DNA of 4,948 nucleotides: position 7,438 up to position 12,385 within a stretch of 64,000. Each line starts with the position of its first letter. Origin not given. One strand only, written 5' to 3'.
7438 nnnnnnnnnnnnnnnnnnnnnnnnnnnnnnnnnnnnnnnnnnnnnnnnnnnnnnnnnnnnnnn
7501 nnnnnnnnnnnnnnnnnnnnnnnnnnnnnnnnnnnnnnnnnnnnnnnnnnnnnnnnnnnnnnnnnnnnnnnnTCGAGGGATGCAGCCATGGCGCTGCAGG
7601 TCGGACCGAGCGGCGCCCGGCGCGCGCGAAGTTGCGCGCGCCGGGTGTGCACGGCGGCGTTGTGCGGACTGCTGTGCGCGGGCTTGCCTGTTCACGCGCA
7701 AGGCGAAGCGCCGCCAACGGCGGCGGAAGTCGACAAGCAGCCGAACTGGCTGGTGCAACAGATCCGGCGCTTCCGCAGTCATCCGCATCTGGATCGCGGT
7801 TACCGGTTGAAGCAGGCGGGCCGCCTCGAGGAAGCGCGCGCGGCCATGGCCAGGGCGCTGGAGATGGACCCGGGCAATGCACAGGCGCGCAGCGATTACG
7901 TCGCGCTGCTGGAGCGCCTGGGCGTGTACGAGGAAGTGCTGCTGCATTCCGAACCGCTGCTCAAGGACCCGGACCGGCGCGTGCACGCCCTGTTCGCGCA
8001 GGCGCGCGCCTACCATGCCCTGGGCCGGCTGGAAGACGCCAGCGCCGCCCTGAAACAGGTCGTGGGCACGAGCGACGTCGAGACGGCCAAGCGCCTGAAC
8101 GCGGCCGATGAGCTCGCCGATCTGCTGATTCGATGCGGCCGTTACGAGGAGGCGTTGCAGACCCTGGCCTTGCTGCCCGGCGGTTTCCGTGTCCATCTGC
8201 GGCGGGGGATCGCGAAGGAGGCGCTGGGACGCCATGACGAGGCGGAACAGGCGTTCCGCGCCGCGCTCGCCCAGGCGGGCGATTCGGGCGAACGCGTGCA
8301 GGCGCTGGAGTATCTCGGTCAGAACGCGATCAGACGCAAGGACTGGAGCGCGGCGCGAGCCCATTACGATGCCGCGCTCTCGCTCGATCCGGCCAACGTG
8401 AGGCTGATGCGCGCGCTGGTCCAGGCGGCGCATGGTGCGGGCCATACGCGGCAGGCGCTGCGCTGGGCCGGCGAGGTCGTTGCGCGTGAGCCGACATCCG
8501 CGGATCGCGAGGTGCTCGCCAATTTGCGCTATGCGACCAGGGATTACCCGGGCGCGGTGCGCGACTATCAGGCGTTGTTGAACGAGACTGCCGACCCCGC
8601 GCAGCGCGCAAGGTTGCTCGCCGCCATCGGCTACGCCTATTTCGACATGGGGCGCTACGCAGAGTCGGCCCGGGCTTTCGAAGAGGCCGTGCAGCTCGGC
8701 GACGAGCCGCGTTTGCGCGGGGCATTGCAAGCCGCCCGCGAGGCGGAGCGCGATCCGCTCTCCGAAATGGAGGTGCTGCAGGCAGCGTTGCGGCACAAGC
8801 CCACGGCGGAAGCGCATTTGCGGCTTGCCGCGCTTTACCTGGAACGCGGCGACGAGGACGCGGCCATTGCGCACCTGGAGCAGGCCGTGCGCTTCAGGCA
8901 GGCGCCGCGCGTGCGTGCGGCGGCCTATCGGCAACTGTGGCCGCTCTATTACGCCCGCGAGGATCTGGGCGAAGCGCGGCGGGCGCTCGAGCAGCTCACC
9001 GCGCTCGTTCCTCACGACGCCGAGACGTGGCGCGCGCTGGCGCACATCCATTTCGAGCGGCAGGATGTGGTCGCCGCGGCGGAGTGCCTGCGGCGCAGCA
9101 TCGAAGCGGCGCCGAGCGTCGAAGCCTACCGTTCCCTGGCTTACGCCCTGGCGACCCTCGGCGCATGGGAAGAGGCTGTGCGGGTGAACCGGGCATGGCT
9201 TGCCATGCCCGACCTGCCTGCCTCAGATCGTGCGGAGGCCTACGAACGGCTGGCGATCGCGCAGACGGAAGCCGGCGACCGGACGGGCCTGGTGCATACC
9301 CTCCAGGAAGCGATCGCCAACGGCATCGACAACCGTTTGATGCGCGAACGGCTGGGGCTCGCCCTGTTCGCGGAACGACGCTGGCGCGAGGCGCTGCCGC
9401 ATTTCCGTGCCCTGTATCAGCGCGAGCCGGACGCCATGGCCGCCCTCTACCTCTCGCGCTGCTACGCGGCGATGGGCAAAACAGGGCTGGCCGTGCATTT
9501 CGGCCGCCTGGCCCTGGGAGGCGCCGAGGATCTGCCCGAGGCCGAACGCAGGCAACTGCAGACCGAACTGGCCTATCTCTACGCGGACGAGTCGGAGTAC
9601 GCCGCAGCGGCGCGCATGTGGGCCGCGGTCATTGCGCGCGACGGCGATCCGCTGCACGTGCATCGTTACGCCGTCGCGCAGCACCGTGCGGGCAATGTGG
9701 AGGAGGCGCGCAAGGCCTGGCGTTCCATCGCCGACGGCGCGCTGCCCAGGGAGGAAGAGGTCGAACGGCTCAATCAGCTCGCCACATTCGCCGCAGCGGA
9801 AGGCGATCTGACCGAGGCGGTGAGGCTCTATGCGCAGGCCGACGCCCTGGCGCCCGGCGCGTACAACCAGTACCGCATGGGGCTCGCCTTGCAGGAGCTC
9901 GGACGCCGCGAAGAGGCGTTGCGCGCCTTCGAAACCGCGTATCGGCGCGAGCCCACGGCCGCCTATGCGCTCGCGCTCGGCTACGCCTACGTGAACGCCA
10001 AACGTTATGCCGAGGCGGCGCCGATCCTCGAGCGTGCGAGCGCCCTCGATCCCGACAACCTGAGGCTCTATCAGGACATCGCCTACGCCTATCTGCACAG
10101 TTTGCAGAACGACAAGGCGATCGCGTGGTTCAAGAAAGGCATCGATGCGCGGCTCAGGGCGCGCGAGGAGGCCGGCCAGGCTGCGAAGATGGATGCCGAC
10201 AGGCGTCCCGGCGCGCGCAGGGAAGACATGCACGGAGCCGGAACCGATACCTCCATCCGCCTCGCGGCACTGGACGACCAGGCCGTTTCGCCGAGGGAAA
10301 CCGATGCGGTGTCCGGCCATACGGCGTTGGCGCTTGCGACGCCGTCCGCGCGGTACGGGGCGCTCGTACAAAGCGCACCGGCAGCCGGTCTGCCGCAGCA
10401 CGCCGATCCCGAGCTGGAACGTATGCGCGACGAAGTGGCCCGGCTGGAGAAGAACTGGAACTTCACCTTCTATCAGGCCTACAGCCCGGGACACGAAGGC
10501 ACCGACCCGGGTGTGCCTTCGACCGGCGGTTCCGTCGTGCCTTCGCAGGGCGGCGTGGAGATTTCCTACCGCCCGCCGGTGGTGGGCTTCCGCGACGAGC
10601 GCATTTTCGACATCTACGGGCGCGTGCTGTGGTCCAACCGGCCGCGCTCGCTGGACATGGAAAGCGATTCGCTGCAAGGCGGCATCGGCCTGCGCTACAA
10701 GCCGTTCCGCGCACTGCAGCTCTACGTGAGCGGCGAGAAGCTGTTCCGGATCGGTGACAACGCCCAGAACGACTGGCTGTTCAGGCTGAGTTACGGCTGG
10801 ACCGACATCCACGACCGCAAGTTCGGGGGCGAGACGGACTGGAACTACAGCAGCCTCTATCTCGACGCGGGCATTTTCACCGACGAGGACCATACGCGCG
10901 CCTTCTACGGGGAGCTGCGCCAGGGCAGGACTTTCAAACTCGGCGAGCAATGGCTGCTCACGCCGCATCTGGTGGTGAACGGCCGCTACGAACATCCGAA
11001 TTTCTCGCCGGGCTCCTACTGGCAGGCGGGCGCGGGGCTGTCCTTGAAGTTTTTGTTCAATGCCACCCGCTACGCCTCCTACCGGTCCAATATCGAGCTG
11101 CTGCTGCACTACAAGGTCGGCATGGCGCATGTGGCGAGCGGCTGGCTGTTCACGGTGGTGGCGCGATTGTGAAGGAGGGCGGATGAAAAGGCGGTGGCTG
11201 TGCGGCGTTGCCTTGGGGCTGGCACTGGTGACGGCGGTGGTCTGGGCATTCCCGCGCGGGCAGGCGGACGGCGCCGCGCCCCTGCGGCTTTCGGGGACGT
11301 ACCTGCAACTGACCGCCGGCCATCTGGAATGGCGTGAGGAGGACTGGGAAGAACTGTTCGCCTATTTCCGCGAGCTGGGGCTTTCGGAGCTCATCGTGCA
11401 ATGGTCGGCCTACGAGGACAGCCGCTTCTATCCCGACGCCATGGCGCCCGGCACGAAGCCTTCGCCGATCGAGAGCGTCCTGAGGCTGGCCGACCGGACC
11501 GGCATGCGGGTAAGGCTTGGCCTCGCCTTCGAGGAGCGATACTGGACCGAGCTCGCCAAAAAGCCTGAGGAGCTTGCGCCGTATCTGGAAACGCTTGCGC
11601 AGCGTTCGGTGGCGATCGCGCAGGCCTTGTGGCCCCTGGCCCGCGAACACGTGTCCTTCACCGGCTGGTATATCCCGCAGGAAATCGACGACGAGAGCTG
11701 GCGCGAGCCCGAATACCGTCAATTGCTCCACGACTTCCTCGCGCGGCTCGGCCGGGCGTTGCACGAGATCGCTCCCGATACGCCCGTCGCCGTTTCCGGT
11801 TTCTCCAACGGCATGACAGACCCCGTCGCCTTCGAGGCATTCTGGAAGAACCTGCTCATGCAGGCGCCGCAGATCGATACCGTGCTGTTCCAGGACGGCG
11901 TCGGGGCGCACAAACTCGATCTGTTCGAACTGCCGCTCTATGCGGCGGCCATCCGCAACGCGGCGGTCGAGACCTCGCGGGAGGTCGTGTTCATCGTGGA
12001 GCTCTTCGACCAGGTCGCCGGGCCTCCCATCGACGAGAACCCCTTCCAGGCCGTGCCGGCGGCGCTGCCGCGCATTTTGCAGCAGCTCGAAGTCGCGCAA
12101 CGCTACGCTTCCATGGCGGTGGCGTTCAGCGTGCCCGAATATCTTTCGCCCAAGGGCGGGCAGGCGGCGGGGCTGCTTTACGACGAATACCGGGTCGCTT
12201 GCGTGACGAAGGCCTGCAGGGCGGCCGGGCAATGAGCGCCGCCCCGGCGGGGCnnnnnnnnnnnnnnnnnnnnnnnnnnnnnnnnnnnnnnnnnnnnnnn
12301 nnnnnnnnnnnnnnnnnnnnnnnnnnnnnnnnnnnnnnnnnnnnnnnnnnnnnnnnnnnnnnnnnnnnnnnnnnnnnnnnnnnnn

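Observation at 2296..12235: Self-contained Nfr-type (NfrB/NfrA/YbcH-like) exopolysaccharide machine with linked epimerase, deacetylase and an extra small exported protein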

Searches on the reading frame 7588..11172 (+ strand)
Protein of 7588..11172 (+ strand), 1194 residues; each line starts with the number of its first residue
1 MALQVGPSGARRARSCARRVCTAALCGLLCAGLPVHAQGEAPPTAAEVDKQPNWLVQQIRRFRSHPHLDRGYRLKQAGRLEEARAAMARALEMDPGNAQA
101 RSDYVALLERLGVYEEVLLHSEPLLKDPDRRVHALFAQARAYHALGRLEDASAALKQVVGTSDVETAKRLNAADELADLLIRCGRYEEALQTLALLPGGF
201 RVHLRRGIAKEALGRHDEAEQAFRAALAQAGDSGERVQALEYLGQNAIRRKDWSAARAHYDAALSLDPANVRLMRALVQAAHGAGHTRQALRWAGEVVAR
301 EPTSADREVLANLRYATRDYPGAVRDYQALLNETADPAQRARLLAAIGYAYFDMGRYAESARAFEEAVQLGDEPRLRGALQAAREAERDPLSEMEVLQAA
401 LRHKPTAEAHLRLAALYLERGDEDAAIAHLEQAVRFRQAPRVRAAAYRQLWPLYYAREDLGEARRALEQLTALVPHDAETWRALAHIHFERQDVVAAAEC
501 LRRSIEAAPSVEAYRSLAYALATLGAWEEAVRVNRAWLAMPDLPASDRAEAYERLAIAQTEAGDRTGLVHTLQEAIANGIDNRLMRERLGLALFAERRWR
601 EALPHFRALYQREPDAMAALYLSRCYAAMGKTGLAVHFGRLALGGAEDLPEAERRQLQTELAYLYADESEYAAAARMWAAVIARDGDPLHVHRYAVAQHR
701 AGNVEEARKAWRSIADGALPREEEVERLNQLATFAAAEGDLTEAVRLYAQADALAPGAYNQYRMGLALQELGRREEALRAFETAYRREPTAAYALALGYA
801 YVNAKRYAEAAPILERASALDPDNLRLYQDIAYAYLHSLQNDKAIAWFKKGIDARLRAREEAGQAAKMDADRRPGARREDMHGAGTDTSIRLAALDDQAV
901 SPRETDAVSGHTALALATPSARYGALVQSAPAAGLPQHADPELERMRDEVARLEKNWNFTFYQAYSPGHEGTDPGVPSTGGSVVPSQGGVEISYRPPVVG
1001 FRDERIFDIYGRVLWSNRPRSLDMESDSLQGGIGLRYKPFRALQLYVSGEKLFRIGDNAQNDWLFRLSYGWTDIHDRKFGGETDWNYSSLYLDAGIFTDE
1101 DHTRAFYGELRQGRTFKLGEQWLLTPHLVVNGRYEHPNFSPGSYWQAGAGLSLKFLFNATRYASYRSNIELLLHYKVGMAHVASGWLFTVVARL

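Call 4: search_protein_families(library=pfam, proteins=[window:7588-11172:+], max_evalue=0.01)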
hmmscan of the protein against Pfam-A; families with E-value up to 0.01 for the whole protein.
window:7588-11172:+ (1194 aa): 20 families
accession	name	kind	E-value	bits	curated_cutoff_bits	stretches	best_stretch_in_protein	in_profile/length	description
PF07719.23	TPR_2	-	2.3e-43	143.2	27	6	238-270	2-34/34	Tetratricopeptide repeat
PF14559.12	TPR_19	-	9e-42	141.7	25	6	804-852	4-52/68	Tetratricopeptide repeat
PF13432.12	TPR_16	-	2.3e-33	114.7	32.7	8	762-824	1-64/65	Tetratricopeptide repeat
PF13181.12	TPR_8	-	1.6e-29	99.9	25.7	1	341-370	1-30/34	Tetratricopeptide repeat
PF13283.12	NfrA_C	-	2.8e-28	99.1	25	1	1024-1180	4-161/173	Bacteriophage N adsorption protein A C-term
PF13428.12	TPR_14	-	4.9e-27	92.1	23.5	2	67-105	4-42/44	Tetratricopeptide repeat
PF00515.34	TPR_1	-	6.8e-27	92.6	27.8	3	407-435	1-29/34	Tetratricopeptide repeat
PF13424.12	TPR_12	-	4.5e-20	72.1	30.1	2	203-267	6-75/77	Tetratricopeptide repeat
PF13414.12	TPR_11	-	1.3e-15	57.2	26.8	0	454-490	4-40/42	TPR repeat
PF23914.1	TPR_CcmH_CycH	-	1.1e-13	51.7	42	2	394-502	32-145/158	Cytochrome c-type biogenesis protein H TPR domain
PF13431.12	TPR_17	-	6.9e-13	48.2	24.4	0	814-845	2-33/34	Tetratricopeptide repeat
PF13174.12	TPR_6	-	1.1e-11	45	26.3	0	761-789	3-31/33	Tetratricopeptide repeat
PF12895.13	ANAPC3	-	2.5e-08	34.5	27.2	0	468-532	13-77/82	Anaphase-promoting complex, cyclosome, subunit 3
PF13371.12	TPR_9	-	7.9e-07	29.4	35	1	454-515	5-66/73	Tetratricopeptide repeat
PF13176.12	TPR_7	-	1.1e-06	28.7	27.9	0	795-824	3-32/36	Tetratricopeptide repeat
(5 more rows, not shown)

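Call 5: search_protein_families(library=ncbifam, proteins=[window:7588-11172:+], max_evalue=0.01)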
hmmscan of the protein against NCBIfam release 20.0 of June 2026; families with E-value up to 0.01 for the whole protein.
window:7588-11172:+ (1194 aa): 17 families
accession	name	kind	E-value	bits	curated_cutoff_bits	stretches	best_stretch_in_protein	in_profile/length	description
TIGR02917.1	PEP_TPR_lipo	equivalog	4.6e-32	110.8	312.2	3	340-687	464-802/899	XrtA/PEP-CTERM system TPR-repeat protein PrsT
NF040959.1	MamA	equivalog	2.9e-30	105.3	200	4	734-853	46-167/204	magnetosome protein MamA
NF007302.0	PRK09782.1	equivalog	7.7e-16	57.2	1223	2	1002-1181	790-971/990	phage receptor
NF052312.1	T9SS_PorW_SprE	equivalog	2.1e-15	56.5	250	2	126-194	135-203/716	type IX secretion system periplasmic lipoprotein PorW/SprE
TIGR02521.1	type_IV_pilW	equivalog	5.8e-13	48.9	154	3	214-302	113-200/234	type IV pilus biogenesis/stability protein PilW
NF033762.1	social_mot_Tgl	equivalog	5.9e-13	48.7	225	1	396-531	88-224/252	social motility TPR repeat lipoprotein Tgl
NF033920.0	C39_PA2778_fam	equivalog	9.8e-12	44.8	150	2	767-850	165-249/255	PA2778 family cysteine peptidase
NF052415.1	T3SS_chap_SctY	equivalog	1.8e-11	44.5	70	2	76-158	18-103/106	type III secretion apparatus assembly chaperone SctY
TIGR00540.1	TPR_hemY_coli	hypoth_equivalog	4.7e-11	42.1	142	2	76-291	164-379/385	heme biosynthesis-associated TPR protein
NF008757.0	PRK11788.1-5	equivalog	3.5e-09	36.3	363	2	243-379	186-318/388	lipopolysaccharide assembly protein LapB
NF008756.0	PRK11788.1-4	equivalog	6.3e-09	35.3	474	1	385-517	191-321/389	lipopolysaccharide assembly protein LapB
TIGR03939.1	PGA_TPR_OMP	equivalog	3.9e-08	32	366.65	1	237-338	86-188/800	poly-beta-1,6 N-acetyl-D-glucosamine export porin PgaA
TIGR02552.1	LcrH_SycD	equivalog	1.7e-07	31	104.8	1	762-853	22-114/136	SycD/LcrH family type III secretion system chaperone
TIGR02795.1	tol_pal_ybgF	equivalog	2.4e-07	31.4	90.1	0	214-302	16-107/119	tol-pal system protein YbgF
NF047371.1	FlcA_CTERM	equivalog_domain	0.0001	20.9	300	0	758-841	122-205/646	periplasmic flagellar collar protein FlcA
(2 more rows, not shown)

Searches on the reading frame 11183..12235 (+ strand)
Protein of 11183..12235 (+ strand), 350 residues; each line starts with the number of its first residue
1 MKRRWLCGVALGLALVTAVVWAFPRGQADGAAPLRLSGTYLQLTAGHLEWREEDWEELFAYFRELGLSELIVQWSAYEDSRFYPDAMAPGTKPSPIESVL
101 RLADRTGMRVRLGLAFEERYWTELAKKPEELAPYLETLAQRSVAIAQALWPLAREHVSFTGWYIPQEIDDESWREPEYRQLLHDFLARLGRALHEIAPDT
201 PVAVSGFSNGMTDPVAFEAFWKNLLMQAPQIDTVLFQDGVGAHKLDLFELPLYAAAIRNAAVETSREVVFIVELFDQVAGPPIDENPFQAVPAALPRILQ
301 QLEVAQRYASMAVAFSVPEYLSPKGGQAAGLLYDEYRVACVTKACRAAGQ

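Call 4: search_protein_families(library=pfam, proteins=[window:11183-12235:+], max_evalue=0.01)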
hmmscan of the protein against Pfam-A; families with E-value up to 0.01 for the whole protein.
window:11183-12235:+ (350 aa): 1 family
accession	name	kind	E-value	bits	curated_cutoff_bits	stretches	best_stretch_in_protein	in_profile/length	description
PF14488.12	DUF4434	-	1.7e-53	182.5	30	1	36-324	1-280/283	Domain of unknown function (DUF4434)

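Call 5: search_protein_families(library=ncbifam, proteins=[window:11183-12235:+], max_evalue=0.01)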
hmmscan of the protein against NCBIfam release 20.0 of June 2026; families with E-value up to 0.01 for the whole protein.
window:11183-12235:+ (350 aa): 1 family
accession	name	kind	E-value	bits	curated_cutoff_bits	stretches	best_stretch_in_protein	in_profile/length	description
NF007404.0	PRK09936.1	equivalog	2.1e-33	116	344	1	52-317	37-284/296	DUF4434 family protein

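Call 18: search_solved_structures(query=window:11183-12235:+, max_evalue=1)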
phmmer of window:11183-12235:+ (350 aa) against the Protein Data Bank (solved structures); distinct sequences matched with E-value up to 1: 6.
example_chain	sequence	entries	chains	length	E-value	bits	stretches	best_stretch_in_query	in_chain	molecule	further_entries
4h41_A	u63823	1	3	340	3.1e-10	42.8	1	34-338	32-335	putative alpha-L-fucosidase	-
9jvd_A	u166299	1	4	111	0.41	12.8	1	94-168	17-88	Transcription elongation factor-like protein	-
5l7a_A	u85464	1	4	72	0.75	11.9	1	254-303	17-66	SWI/SNF-related matrix-associated actin-dependent regulator of chromatin subfamily B membe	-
5gjk_B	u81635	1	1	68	0.78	11.9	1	254-303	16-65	SWI/SNF-related matrix-associated actin-dependent regulator of chromatin subfamily B membe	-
5l7b_A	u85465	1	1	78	0.8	11.8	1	254-304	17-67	SWI/SNF-related matrix-associated actin-dependent regulator of chromatin subfamily B membe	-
6ax5_A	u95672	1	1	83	0.97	11.5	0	254-304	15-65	SWI/SNF-related matrix-associated actin-dependent regulator of chromatin subfamily B membe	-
